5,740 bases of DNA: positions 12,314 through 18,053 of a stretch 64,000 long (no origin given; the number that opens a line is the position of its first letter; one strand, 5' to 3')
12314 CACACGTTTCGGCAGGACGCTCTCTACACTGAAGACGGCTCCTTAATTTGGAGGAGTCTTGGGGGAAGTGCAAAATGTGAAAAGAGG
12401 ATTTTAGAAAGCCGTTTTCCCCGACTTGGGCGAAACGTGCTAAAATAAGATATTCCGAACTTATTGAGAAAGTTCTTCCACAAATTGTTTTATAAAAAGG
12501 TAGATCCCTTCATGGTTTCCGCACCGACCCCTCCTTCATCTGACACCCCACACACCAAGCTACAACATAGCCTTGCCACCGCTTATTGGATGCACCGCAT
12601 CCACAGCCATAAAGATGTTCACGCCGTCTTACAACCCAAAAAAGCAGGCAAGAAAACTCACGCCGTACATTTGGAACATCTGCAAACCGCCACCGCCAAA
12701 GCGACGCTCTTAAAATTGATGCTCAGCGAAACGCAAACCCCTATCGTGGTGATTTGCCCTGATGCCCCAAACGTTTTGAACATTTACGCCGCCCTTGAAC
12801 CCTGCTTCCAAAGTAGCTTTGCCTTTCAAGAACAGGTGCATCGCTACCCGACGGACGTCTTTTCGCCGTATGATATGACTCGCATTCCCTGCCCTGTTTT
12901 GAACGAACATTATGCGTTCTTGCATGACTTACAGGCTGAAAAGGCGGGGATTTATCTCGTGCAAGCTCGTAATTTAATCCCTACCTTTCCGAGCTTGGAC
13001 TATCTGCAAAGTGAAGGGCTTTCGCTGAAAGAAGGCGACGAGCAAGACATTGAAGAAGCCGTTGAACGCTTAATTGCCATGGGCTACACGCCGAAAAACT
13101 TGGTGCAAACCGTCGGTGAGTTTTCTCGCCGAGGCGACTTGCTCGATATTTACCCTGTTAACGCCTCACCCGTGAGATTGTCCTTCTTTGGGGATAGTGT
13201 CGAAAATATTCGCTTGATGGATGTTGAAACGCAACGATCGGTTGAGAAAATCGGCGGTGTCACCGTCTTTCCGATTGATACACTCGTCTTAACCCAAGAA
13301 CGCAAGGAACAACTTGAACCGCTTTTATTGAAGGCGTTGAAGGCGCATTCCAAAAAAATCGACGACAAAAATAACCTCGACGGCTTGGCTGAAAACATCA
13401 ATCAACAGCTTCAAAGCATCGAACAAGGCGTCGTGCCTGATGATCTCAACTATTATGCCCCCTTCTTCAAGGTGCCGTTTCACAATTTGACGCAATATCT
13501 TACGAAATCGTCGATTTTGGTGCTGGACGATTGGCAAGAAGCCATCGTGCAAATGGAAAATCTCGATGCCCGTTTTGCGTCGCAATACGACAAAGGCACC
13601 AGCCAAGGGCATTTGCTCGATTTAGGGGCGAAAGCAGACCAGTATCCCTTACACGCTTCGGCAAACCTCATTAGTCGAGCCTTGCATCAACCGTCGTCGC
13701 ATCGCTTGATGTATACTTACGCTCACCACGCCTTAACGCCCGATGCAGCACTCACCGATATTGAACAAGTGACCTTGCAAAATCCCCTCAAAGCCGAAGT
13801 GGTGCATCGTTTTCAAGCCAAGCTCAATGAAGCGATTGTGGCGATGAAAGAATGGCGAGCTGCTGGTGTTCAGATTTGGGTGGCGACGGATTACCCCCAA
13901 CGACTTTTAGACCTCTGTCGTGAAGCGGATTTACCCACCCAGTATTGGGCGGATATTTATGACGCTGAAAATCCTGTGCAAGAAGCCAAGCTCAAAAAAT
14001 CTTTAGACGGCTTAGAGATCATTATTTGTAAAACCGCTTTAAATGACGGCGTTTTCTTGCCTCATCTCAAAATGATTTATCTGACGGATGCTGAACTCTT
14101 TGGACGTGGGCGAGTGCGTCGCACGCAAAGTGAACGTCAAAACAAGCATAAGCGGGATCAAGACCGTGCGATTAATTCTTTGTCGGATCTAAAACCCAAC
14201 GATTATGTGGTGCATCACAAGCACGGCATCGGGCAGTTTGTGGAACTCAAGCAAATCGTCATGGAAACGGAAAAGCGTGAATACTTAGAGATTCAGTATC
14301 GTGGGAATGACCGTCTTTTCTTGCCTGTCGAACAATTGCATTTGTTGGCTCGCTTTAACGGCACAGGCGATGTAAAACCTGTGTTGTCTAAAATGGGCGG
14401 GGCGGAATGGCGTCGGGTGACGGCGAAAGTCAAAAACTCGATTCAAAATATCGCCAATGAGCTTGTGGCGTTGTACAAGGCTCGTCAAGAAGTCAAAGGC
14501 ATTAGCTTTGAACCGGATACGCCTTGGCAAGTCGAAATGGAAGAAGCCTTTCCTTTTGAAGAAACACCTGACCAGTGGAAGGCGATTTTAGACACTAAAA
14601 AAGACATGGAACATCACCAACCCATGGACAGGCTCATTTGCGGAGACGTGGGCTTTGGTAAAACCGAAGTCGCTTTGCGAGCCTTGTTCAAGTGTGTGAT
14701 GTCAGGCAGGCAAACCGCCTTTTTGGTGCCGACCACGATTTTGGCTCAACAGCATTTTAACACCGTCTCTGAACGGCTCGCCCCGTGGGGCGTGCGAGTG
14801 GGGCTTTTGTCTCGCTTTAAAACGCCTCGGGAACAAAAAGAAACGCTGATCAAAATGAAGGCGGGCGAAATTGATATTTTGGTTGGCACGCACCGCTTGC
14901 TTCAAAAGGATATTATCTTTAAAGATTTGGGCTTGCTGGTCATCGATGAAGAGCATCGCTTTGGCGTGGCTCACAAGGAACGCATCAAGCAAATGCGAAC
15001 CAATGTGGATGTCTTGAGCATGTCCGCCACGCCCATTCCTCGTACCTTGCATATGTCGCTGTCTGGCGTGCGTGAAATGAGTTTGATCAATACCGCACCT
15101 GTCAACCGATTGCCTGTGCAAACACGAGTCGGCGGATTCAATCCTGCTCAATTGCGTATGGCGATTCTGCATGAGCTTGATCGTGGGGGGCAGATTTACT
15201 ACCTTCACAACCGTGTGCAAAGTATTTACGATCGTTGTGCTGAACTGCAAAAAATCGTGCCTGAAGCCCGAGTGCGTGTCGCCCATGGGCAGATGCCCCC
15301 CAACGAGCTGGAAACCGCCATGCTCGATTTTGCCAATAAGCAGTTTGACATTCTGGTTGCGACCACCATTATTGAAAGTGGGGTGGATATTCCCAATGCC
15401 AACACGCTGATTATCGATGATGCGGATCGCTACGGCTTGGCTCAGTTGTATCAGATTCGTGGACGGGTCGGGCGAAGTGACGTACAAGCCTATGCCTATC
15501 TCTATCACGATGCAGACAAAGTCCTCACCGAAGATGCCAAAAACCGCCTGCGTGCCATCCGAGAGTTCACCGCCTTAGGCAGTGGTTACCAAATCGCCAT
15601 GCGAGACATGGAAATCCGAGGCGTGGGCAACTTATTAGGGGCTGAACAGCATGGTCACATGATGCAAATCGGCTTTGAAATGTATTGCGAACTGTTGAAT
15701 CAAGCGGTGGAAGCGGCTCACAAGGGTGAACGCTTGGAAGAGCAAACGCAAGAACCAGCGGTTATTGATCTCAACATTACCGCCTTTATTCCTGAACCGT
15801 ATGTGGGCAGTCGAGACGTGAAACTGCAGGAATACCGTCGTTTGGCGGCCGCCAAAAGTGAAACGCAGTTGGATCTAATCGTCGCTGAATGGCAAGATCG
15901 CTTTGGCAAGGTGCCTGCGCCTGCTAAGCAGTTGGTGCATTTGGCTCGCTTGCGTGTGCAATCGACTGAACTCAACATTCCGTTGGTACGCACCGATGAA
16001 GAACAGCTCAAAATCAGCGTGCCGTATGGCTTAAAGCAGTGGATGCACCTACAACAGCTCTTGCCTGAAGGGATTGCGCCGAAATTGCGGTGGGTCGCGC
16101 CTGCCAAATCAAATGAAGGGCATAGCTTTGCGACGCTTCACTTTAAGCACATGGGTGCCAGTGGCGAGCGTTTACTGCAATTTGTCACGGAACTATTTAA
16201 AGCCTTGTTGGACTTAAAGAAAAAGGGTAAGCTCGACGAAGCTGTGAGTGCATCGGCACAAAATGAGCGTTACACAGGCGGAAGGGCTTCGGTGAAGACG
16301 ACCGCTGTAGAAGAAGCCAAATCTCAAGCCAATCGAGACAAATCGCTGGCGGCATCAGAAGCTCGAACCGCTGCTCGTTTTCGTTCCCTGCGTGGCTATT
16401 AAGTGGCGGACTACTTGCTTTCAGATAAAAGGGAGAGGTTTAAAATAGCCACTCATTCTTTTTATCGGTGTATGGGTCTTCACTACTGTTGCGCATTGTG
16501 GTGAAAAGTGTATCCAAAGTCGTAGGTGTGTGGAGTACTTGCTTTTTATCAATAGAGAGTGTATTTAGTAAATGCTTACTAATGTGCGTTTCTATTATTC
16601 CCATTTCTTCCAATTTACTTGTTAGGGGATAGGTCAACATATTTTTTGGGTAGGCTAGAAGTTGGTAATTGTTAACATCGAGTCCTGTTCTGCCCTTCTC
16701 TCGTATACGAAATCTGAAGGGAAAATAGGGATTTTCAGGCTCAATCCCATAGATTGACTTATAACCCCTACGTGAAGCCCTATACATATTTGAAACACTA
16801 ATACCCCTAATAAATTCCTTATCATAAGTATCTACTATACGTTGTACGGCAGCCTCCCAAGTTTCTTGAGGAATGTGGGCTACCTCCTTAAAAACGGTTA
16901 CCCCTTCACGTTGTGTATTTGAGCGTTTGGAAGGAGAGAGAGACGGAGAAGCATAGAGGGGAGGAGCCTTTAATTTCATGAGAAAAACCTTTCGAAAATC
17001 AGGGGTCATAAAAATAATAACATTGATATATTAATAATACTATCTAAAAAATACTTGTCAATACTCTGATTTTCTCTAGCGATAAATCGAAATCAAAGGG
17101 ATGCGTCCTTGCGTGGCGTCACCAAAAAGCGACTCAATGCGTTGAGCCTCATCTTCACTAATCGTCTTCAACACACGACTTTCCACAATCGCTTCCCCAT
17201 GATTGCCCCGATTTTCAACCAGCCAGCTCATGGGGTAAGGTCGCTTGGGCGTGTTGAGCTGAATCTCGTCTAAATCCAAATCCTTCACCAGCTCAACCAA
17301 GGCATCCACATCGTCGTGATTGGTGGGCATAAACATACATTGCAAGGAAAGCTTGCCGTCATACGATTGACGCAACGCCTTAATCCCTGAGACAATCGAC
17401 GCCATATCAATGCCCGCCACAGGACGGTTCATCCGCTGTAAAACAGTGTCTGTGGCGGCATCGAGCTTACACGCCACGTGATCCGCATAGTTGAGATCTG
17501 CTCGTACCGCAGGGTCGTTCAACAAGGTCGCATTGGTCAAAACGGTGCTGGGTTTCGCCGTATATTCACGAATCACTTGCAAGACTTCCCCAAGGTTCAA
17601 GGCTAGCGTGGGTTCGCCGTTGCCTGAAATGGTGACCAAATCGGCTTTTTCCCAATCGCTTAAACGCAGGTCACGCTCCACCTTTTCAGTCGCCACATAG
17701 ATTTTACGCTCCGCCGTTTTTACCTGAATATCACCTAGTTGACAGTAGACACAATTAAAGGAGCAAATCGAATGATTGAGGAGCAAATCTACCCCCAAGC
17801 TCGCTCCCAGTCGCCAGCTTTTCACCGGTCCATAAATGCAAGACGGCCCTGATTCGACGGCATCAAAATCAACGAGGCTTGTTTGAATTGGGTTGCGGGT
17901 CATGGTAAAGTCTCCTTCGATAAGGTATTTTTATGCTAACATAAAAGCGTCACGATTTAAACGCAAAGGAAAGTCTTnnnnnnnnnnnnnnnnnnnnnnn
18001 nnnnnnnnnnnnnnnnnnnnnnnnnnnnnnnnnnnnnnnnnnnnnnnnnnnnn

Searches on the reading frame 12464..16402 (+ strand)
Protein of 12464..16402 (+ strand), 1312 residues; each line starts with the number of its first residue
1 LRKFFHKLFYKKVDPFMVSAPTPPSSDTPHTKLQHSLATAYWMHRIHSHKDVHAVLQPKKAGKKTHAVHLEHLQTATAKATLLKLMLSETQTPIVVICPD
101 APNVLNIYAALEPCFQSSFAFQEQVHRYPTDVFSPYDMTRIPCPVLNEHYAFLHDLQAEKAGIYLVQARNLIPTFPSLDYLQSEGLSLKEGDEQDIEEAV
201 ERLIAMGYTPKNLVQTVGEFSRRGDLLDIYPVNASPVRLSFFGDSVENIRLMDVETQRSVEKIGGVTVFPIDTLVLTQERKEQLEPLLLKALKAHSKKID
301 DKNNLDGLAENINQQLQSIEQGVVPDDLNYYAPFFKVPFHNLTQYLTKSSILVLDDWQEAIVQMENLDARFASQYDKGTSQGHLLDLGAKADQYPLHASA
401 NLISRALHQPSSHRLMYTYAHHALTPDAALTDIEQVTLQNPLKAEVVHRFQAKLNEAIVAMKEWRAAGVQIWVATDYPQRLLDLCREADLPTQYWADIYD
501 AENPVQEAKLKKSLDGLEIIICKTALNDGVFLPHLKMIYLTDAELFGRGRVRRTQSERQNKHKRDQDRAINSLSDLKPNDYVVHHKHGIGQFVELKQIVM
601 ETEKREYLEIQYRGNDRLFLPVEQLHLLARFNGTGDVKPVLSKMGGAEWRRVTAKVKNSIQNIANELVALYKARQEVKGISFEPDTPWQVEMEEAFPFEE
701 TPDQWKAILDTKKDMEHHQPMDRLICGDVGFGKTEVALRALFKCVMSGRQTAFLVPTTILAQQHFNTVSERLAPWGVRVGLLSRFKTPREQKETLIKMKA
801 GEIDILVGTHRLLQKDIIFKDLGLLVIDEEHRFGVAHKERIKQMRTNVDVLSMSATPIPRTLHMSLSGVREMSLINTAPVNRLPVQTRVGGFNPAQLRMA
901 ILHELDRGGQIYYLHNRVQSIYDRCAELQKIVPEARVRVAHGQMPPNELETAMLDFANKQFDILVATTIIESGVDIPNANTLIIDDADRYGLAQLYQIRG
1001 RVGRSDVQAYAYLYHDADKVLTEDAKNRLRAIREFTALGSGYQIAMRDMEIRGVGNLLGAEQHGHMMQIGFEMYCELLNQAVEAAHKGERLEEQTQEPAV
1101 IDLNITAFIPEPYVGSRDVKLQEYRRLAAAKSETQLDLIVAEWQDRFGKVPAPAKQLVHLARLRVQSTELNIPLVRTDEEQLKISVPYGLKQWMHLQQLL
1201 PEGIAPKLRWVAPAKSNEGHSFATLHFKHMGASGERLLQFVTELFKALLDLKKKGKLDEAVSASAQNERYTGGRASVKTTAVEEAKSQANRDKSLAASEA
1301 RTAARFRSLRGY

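Call 30: search_protein_families(library=ncbifam, proteins=[window:12464-16402:+], max_evalue=0.1)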
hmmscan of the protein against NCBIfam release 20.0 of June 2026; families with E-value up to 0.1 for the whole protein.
window:12464-16402:+ (1312 aa): 39 families (the best 25 are shown)
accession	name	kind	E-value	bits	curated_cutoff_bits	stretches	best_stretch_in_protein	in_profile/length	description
TIGR00580.2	mfd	equivalog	0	1044.4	800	1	203-1173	1-904/907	transcription-repair coupling factor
NF007966.0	PRK10689.1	equivalog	2.4e-229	764.1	1329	2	528-1180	432-1083/1148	transcription-repair coupling factor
NF008168.0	PRK10917.2-2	equivalog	9.6e-121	404.5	718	1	673-1088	337-762/795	ATP-dependent DNA helicase RecG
NF008165.0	PRK10917.1-3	equivalog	2e-117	393.5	711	1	672-1066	237-635/692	ATP-dependent DNA helicase RecG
TIGR00643.1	recG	equivalog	1e-113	381.2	659.4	1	673-1067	209-608/629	ATP-dependent DNA helicase RecG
NF008164.0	PRK10917.1-2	equivalog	3.2e-101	339.7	785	1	672-1081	249-663/704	ATP-dependent DNA helicase RecG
NF008170.0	PRK10917.2-4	equivalog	3e-99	333.1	975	1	684-1064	385-769/826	ATP-dependent DNA helicase RecG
NF008163.0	PRK10917.1-1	equivalog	5.4e-94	315.9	796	1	670-1066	239-643/692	ATP-dependent DNA helicase RecG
NF008166.0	PRK10917.1-4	equivalog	7.1e-94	315.2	864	1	686-1086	263-678/705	ATP-dependent DNA helicase RecG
NF008167.0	PRK10917.2-1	equivalog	7.2e-81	272.4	995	1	691-1074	276-695/744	ATP-dependent DNA helicase RecG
NF008169.0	PRK10917.2-3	equivalog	2.3e-58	198.2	555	1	693-1068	223-585/610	ATP-dependent DNA helicase RecG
NF003673.1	PRK05298.1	equivalog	1.2e-23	83.3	743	2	182-366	152-346/653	excinuclease ABC subunit UvrB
TIGR00631.1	uvrb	equivalog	1.2e-21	76.7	750.1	2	184-366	154-346/658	excinuclease ABC subunit UvrB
TIGR00595.1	priA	equivalog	5e-17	61.6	230.35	2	724-897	1-169/509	replication restart helicase PriA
NF004070.0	PRK05580.2-2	equivalog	5.8e-16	57.8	921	2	677-840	174-332/729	primosomal protein N'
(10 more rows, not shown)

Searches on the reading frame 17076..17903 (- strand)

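Call 96: search_protein_families(library=pfam, proteins=[window:17076-17903:-], max_evalue=0.0001)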
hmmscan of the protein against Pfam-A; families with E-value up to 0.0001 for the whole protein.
window:17076-17903:- (275 aa): 1 family
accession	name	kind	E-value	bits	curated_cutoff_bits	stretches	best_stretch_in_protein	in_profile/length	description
PF04055.27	Radical_SAM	-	2.5e-12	47.7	29.5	1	46-205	6-165/166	Radical SAM superfamily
